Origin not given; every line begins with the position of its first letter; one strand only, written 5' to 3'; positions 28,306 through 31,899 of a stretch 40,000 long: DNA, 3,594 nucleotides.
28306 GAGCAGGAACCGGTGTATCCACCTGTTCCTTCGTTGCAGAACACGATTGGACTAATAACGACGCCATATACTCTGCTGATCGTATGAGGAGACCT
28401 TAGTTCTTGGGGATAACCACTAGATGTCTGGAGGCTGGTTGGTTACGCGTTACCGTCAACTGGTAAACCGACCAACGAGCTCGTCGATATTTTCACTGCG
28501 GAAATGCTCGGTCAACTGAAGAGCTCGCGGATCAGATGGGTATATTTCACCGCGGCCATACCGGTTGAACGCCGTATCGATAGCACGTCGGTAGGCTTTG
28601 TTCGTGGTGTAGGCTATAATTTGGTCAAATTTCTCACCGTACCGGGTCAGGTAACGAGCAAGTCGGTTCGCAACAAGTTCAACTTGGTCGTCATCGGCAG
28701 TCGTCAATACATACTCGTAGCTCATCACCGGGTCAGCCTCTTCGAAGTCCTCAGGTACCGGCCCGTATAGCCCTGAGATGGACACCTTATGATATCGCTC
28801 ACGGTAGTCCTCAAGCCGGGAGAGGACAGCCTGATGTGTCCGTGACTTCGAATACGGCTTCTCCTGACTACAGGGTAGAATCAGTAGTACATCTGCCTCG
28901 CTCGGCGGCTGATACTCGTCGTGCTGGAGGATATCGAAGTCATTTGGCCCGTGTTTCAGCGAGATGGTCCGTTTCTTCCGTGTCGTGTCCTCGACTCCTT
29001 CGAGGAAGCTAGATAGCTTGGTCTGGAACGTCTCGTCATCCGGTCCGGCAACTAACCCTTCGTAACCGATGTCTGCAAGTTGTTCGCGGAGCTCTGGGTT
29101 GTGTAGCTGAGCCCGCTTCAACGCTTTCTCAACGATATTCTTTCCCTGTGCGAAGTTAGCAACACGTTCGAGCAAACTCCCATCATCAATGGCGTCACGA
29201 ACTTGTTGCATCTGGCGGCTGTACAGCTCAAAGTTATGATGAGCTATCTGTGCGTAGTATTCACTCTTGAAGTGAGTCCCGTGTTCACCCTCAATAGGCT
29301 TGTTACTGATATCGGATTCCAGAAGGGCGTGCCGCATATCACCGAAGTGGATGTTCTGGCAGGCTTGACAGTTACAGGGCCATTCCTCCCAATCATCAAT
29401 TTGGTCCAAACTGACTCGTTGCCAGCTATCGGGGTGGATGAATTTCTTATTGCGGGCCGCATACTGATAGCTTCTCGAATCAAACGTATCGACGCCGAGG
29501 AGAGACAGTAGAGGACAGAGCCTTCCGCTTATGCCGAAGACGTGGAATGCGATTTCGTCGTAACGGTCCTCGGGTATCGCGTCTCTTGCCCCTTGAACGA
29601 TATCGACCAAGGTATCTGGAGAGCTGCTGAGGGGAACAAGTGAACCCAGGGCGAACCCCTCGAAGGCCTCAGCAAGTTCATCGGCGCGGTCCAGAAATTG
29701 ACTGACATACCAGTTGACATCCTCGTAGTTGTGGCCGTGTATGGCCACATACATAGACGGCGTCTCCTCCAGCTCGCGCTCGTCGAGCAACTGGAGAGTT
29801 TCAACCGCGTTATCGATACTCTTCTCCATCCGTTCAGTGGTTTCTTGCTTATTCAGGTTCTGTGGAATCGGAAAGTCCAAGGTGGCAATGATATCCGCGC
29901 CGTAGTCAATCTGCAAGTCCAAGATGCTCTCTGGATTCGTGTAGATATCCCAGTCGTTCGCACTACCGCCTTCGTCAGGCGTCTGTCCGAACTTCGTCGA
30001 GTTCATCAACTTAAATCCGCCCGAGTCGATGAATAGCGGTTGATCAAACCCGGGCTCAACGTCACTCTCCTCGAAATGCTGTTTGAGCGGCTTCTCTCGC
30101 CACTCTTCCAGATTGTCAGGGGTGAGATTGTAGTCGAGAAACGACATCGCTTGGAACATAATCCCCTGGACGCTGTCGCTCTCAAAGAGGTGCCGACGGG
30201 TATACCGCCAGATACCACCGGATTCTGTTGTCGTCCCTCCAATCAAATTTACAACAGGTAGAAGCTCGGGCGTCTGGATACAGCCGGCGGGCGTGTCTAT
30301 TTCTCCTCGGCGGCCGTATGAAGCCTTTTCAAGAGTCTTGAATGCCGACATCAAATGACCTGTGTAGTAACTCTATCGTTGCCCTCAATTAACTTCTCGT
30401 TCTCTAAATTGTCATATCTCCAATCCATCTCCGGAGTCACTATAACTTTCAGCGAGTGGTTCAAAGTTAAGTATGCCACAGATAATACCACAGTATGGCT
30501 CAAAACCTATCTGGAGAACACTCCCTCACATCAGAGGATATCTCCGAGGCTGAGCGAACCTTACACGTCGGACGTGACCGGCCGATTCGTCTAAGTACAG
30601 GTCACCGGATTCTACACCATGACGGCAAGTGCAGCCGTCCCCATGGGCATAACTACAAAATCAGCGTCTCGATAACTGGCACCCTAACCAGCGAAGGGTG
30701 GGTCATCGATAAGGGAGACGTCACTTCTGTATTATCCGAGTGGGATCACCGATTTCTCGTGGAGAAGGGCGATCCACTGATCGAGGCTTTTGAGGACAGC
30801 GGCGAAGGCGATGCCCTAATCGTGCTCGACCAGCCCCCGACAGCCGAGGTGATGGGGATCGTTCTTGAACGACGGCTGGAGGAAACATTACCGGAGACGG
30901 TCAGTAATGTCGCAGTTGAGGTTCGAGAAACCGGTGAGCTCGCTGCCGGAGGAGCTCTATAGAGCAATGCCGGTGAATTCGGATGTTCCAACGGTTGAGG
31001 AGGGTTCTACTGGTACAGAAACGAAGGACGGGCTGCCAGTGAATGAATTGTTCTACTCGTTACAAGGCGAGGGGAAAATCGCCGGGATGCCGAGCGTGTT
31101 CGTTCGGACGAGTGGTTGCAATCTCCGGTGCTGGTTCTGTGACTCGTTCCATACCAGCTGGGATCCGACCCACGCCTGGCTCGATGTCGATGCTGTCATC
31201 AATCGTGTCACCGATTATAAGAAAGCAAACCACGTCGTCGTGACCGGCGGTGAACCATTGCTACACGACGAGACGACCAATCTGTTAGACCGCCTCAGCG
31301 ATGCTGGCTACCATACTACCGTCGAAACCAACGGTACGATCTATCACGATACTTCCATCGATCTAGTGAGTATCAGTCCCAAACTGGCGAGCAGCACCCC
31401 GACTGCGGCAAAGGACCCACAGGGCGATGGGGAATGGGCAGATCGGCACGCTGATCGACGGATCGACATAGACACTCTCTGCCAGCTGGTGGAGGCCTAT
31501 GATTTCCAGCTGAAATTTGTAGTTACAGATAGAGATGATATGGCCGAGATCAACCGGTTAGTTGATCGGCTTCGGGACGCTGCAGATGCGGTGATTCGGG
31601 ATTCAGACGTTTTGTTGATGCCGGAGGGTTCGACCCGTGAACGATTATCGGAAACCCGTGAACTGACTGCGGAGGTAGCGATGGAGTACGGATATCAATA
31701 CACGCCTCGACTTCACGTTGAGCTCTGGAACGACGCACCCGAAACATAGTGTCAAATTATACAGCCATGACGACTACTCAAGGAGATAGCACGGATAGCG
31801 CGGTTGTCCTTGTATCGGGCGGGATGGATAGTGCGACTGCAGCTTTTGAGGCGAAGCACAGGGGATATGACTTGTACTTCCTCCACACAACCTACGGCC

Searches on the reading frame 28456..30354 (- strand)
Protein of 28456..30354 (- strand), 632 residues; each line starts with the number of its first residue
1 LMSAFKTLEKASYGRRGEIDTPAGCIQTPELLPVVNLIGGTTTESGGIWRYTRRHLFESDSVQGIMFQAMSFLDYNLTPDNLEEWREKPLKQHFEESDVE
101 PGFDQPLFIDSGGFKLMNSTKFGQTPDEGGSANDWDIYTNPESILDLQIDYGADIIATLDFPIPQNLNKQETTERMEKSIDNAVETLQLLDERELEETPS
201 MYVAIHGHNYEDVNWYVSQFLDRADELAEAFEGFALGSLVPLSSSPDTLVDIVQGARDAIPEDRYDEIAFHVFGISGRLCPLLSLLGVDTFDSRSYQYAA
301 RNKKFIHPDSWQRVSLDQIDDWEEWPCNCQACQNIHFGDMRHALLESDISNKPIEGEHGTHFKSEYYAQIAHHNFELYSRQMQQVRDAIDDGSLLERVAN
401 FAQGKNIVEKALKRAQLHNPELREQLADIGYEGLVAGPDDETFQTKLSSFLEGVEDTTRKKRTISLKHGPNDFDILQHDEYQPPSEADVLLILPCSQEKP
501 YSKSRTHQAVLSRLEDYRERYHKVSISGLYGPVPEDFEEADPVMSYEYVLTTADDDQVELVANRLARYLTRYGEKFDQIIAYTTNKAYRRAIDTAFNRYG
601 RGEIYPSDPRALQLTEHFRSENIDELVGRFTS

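Call 5: search_protein_families(library=pfam, proteins=[window:28456-30354:-], max_evalue=0.01)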
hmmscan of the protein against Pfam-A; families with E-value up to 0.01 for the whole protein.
window:28456-30354:- (632 aa): 2 families
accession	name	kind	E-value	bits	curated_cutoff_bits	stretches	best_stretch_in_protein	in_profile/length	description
PF01702.25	TGT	-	1.6e-28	100.2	26.3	1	14-403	3-353/357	Queuine tRNA-ribosyltransferase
PF17884.7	DUF5591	-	1.7e-19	70.6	26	1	479-604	10-129/150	Domain of unknown function (DUF5591)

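Call 8: search_protein_families(library=ncbifam, proteins=[window:28456-30354:-], max_evalue=0.01)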
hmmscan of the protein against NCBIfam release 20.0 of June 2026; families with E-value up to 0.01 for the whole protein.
window:28456-30354:- (632 aa): 5 families
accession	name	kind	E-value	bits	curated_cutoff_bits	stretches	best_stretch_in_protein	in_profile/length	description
NF040592.1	tRNA_mod_ArcS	equivalog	1.5e-36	126.2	440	2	480-595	288-401/575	archaeosine synthase subunit alpha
TIGR00432.2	arcsn_tRNA_tgt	equivalog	8.5e-33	113.4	350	2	102-467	79-397/441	tRNA guanosine(15) transglycosylase TgtA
TIGR00449.1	tgt_general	superfamily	4.1e-31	108.2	47.6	1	103-403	80-360/367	tRNA-guanine transglycosylase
NF053620.1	ArchsnAlpArcSThp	equivalog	4.7e-19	68.2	600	1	478-584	232-337/515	archaeosine synthase subunit alpha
TIGR00430.1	Q_tRNA_tgt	equivalog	1e-18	67.5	306.75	1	103-403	80-361/368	tRNA guanosine(34) transglycosylase Tgt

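Call 14: search_solved_structures(query=window:28456-30354:-, max_evalue=0.001, show_alignments=2)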
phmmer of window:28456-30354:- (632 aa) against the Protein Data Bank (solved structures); distinct sequences matched with E-value up to 0.001: 47.
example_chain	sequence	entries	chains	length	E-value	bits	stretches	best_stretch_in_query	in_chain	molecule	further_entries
1iq8_A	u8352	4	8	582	4.2e-14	55.5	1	140-341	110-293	ARCHAEOSINE TRNA-GUANINE TRANSGLYCOSYLASE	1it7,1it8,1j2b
7apl_A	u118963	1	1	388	3.1e-10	42.7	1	102-392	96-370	Queuine tRNA-ribosyltransferase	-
4dy1_A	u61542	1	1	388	3.2e-10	42.6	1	102-392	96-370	Queuine tRNA-ribosyltransferase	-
3uvi_A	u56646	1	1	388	4.1e-10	42.3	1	102-392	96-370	Queuine tRNA-ribosyltransferase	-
6ygm_A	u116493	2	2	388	4.8e-10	42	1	102-392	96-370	Queuine tRNA-ribosyltransferase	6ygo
6ygv_A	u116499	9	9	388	5.3e-10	41.9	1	102-396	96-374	Queuine tRNA-ribosyltransferase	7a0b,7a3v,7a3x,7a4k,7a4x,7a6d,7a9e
4e2v_A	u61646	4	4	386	6.5e-10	41.6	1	102-392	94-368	Queuine tRNA-ribosyltransferase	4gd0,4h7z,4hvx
7apm_A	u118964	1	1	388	8.5e-10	41.2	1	102-392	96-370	Queuine tRNA-ribosyltransferase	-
1ozm_A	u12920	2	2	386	8.7e-10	41.2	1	102-392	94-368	Queuine tRNA-ribosyltransferase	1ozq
6ygl_A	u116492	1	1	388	1e-09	40.9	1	102-392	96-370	Queuine tRNA-ribosyltransferase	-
4hqv_A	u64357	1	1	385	1.4e-09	40.5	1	102-392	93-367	Queuine tRNA-ribosyltransferase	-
4gcx_A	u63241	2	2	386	1.4e-09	40.5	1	102-392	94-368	Queuine tRNA-ribosyltransferase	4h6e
6ygw_A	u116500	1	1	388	1.6e-09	40.3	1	102-392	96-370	Queuine tRNA-ribosyltransferase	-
4hsh_A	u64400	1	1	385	1.9e-09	40.1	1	102-392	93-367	Queuine tRNA-ribosyltransferase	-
3bl3_A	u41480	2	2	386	1.9e-09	40.1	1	102-392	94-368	Queuine tRNA-ribosyltransferase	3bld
2q07_A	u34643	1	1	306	7.6e-09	38.1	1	483-608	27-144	Uncharacterized protein AF0587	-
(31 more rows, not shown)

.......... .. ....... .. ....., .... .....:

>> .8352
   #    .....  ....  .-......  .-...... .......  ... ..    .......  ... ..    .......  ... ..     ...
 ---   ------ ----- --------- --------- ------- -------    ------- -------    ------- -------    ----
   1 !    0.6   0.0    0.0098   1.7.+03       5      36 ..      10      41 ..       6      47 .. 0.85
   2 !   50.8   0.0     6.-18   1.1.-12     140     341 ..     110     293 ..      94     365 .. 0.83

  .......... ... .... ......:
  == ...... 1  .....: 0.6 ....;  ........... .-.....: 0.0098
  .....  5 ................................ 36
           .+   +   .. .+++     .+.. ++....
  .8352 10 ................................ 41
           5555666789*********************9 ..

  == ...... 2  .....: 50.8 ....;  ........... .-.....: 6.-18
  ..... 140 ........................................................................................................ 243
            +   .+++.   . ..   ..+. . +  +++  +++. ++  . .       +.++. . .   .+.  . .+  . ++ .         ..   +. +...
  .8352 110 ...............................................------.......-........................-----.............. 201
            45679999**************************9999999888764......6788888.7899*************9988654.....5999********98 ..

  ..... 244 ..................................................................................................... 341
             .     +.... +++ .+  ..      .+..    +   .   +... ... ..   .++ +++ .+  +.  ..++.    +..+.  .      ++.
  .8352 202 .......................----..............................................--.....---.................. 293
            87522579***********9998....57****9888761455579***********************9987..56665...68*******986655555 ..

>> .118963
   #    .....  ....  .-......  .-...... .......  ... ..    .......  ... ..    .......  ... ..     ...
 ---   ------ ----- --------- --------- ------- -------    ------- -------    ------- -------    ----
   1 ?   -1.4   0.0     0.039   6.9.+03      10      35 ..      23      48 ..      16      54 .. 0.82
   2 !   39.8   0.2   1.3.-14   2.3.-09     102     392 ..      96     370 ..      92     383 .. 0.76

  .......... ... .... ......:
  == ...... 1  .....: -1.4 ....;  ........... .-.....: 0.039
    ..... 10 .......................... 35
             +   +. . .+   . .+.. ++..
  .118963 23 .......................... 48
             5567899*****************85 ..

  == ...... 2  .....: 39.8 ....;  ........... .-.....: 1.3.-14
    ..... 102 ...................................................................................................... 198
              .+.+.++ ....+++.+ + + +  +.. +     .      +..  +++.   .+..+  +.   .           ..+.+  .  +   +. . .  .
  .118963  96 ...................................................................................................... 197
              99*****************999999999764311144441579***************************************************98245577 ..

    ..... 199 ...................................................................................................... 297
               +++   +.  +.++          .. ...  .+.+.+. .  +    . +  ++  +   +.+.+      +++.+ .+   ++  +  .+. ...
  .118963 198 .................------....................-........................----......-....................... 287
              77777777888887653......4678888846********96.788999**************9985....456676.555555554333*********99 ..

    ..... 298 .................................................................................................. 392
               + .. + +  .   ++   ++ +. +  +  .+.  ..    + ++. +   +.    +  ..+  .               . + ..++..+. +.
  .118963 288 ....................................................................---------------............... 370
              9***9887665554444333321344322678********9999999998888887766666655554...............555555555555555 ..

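Call 41: find_homologous_proteins(query=window:28456-30354:-, max_evalue=0.00001)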
Query window:28456-30354:- (632 aa): 275 proteins with E <= 0.00001 among 8000 candidates; the best 120 are listed.
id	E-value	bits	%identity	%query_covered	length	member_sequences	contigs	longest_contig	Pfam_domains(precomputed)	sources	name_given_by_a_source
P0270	0.0e+0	1462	100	100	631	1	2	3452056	PF01702.26,PF17884.8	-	-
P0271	0.0e+0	1461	100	100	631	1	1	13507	PF01702.26,PF17884.8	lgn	-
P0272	0.0e+0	1432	98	100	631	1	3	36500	PF01702.26,PF17884.8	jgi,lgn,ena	jgi:tRNA-guanine family transglycosylase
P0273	0.0e+0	1413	96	100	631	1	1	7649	PF01702.26,PF17884.8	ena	-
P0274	0.0e+0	1402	95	100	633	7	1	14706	PF01702.26,PF17884.8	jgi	jgi:tRNA-guanine family transglycosylase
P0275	0.0e+0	1401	95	100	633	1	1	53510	PF01702.26,PF17884.8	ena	-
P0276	0.0e+0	1400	95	100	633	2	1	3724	PF01702.26,PF17884.8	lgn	-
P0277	0.0e+0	1399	95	100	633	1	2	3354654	PF01702.26,PF17884.8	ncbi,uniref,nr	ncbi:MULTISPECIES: tRNA-guanine transglycosylase [Haloarcula]|uniref:tRNA-guanine transglycosylase n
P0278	0.0e+0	1394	95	100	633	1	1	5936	PF01702.26,PF17884.8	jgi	-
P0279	0.0e+0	1381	94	100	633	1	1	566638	PF01702.26,PF17884.8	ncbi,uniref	ncbi:tRNA-guanine transglycosylase [Halorussus sp. AFM4]|uniref:tRNA-guanine transglycosylase n=1 Ta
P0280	0.0e+0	1376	94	100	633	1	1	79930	PF01702.26,PF17884.8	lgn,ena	-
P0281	0.0e+0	1358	92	100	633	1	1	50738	PF01702.26,PF17884.8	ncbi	-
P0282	0.0e+0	1310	100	90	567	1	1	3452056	PF01702.26,PF17884.8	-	-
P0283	0.0e+0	1297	88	100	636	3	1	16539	PF01702.26,PF17884.8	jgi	-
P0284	0.0e+0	1266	86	100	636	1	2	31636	PF01702.26,PF17884.8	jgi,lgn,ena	-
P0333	1.2e-197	677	47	99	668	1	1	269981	PF01702.26,PF17884.8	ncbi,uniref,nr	ncbi:DUF5591 domain-containing protein [Halobacterium sp. R2-5]|uniref:DUF5591 domain-containing pro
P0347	1.4e-195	670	48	99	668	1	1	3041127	PF01702.26,PF17884.8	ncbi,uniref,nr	ncbi:DUF5591 domain-containing protein [Natranaeroarchaeum sulfidigenes]|uniref:Queuine tRNA-ribosyl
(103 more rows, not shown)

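Call 52: search_protein_families(library=padloc, proteins=[window:28456-30354:-], max_evalue=0.001)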
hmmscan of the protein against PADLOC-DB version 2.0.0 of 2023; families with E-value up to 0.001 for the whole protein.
window:28456-30354:- (632 aa): 0 families

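Call 53: search_protein_families(library=phrogs, proteins=[window:28456-30354:-], max_evalue=0.001)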
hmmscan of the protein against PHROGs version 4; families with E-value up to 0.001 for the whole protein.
window:28456-30354:- (632 aa): 1 family
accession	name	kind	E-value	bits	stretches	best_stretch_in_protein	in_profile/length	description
phrog_34505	-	unknown function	1.9e-06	29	1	485-594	50-161/187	-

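Call 74: find_encoding_contigs(protein=P0333, flank=8000, max_places=1)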
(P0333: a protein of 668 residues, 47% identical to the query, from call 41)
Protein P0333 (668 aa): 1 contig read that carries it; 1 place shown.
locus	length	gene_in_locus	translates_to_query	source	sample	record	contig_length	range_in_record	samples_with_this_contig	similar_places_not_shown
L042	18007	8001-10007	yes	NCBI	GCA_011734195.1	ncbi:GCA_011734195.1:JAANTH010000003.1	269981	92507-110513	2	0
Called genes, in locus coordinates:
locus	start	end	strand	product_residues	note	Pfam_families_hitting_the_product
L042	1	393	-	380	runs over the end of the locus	PF18780:HNH_repeat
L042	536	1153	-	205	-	-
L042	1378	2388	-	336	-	PF00149:Metallophos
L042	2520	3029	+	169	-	PF09848:SLFN-g3_helicase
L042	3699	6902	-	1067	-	PF03235:GmrSD_N, PF07510:GmrSD_C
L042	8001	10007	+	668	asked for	PF01702:TGT, PF17884:DUF5591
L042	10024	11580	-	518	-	PF02518:HATPase_c, PF13589:HATPase_c_3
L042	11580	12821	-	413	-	PF01702:TGT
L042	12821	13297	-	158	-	PF21818:DUF6884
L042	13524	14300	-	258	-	PF00382:TFIIB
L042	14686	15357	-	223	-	-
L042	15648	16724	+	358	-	PF26400:DUF8098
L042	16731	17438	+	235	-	PF26507:DUF8169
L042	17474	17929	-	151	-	PF13091:PLDc_2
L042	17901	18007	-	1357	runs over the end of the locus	PF04851:ResIII (faint), PF00270:DEAD, PF00271:Helicase_C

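Call 75: find_encoding_contigs(protein=P0347, flank=8000, max_places=1)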
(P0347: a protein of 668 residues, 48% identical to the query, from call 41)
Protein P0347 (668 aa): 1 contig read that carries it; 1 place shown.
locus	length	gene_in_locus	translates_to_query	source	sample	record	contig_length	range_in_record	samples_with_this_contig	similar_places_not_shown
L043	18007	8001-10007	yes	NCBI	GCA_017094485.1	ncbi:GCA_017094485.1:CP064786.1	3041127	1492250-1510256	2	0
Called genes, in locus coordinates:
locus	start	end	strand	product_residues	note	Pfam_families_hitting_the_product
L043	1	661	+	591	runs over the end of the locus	-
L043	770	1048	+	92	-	-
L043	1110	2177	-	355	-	PF01844:HNH (weak)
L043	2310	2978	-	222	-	-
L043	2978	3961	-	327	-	-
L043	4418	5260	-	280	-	PF26506:DUF8574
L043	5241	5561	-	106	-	-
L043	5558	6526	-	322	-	-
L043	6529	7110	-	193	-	PF26417:DUF8112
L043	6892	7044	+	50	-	-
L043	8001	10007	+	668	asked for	PF01702:TGT, PF17884:DUF5591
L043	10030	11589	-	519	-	PF02518:HATPase_c (weak), PF13589:HATPase_c_3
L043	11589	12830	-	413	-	PF01702:TGT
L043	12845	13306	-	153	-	PF21818:DUF6884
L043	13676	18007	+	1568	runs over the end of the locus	PF00270:DEAD, PF00271:Helicase_C, PF09369:MZB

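Call 83: find_encoding_contigs(protein=P0270, flank=1000, max_places=2)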
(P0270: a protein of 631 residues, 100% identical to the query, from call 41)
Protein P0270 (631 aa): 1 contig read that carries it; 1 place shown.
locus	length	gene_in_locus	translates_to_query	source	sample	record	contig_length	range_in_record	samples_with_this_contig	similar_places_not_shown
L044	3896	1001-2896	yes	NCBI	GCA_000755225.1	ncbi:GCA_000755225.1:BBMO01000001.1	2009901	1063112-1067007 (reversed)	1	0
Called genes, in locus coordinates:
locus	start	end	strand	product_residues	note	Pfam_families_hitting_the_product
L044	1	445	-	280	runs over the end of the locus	PF04055:Radical_SAM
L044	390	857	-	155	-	PF01242:PTPS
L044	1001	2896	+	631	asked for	PF01702:TGT, PF17884:DUF5591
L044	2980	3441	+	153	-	PF21818:DUF6884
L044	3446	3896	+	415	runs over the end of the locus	PF01702:TGT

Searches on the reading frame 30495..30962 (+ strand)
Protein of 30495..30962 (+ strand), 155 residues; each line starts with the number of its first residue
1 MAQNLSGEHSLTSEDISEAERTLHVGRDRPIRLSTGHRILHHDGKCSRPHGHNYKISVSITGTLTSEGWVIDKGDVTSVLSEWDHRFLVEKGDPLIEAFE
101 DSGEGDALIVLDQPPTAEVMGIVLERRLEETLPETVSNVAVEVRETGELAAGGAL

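Call 5: search_protein_families(library=pfam, proteins=[window:30495-30962:+], max_evalue=0.01)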
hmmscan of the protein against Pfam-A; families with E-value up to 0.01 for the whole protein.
window:30495-30962:+ (155 aa): 1 family
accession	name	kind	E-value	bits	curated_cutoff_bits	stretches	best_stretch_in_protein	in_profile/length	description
PF01242.24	PTPS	-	6.1e-19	68.6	22.4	1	32-147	7-112/121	6-pyruvoyl tetrahydropterin synthase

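Call 8: search_protein_families(library=ncbifam, proteins=[window:30495-30962:+], max_evalue=0.01)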
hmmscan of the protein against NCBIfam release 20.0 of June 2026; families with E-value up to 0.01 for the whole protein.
window:30495-30962:+ (155 aa): 2 families
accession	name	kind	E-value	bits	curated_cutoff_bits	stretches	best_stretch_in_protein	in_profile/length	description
TIGR03367.1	queuosine_QueD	equivalog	5.9e-19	68.3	89.25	1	31-129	6-91/92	6-carboxytetrahydropterin synthase QueD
TIGR00039.1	6PTHBS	subfamily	4e-15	56.2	125.5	1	30-146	7-112/124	6-pyruvoyl tetrahydropterin synthase/6-carboxytetrahydropterin synthase family protein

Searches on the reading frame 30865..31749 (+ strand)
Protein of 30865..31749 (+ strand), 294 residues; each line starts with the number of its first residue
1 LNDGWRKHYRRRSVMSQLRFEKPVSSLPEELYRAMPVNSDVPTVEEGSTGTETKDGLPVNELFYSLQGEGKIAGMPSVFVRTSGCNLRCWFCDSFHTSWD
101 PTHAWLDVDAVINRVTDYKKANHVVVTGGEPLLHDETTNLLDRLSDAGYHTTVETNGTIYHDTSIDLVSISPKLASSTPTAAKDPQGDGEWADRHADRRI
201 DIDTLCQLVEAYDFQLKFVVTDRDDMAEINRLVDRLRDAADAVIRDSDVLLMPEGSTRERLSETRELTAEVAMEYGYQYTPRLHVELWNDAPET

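Call 5: search_protein_families(library=pfam, proteins=[window:30865-31749:+], max_evalue=0.01)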
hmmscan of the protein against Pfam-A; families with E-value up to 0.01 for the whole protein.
window:30865-31749:+ (294 aa): 2 families
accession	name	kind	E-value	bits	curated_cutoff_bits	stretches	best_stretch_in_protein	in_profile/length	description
PF04055.27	Radical_SAM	-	6.8e-15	56.1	29.5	1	81-162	3-91/166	Radical SAM superfamily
PF13353.11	Fer4_12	-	2.9e-05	24.8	22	1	67-164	2-98/137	4Fe-4S single cluster domain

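Call 8: search_protein_families(library=ncbifam, proteins=[window:30865-31749:+], max_evalue=0.01)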
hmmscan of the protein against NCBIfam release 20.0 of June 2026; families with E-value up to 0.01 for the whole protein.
window:30865-31749:+ (294 aa): 47 families (the best 25 are shown)
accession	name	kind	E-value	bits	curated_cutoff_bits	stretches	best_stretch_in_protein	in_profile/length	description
TIGR04349.1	rSAM_QueE_gams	hypoth_equivalog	8e-29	100.8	300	1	58-237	2-161/210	7-carboxy-7-deazaguanine synthase QueE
TIGR03365.1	Bsubt_queE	equivalog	1.6e-26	93.3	206.1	1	57-288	3-232/238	7-carboxy-7-deazaguanine synthase QueE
TIGR03963.1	rSAM_QueE_Clost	equivalog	1.1e-22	80.8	260.1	1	58-235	2-166/219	putative 7-carboxy-7-deazaguanine synthase QueE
TIGR04508.1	queE_Cx14CxxC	equivalog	1.8e-21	76.9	240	1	59-177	3-137/208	7-carboxy-7-deazaguanine synthase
TIGR04322.1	rSAM_QueE_Ecoli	equivalog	5.3e-19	68.5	200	2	103-176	59-133/215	7-carboxy-7-deazaguanine synthase QueE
TIGR02495.1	NrdG2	equivalog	8.8e-12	44.7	131.15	1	74-159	15-101/193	anaerobic ribonucleoside-triphosphate reductase activating protein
TIGR02493.1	PFLA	equivalog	7.1e-10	38.7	231.75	1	80-160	20-106/235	pyruvate formate-lyase-activating protein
TIGR02666.1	moaA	equivalog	8.5e-10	38.1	284.05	1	82-167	17-110/336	GTP 3',8-cyclase MoaA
TIGR04251.1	SCM_rSAM_ScmF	equivalog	1.8e-09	37.4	400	1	79-170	8-104/353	SynChlorMet cassette radical SAM/SPASM protein ScmF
TIGR04054.1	rSAM_NirJ1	equivalog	2.1e-08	33.2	650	1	73-162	34-124/387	putative heme d1 biosynthesis radical SAM protein NirJ1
TIGR04347.1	pseudo_SAM_Halo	equivalog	2.5e-08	33.6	525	1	78-161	41-125/390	TIGR04347 family pseudo-SAM/SPASM protein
NF033640.1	N_Twi_rSAM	subfamily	2.6e-08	33.4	170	1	85-175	121-231/398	twitch domain-containing radical SAM protein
TIGR04317.1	W_rSAM_matur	equivalog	2.6e-08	33.4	380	1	82-170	11-101/349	tungsten cofactor oxidoreductase radical SAM maturase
TIGR02668.1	moaA_archaeal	equivalog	1.9e-07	30.4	325.25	1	82-168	17-105/303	GTP 3',8-cyclase MoaA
NF049973.1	radical_Rv1681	equivalog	3.8e-07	29.4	380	1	84-168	81-165/326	Rv1681 family radical SAM protein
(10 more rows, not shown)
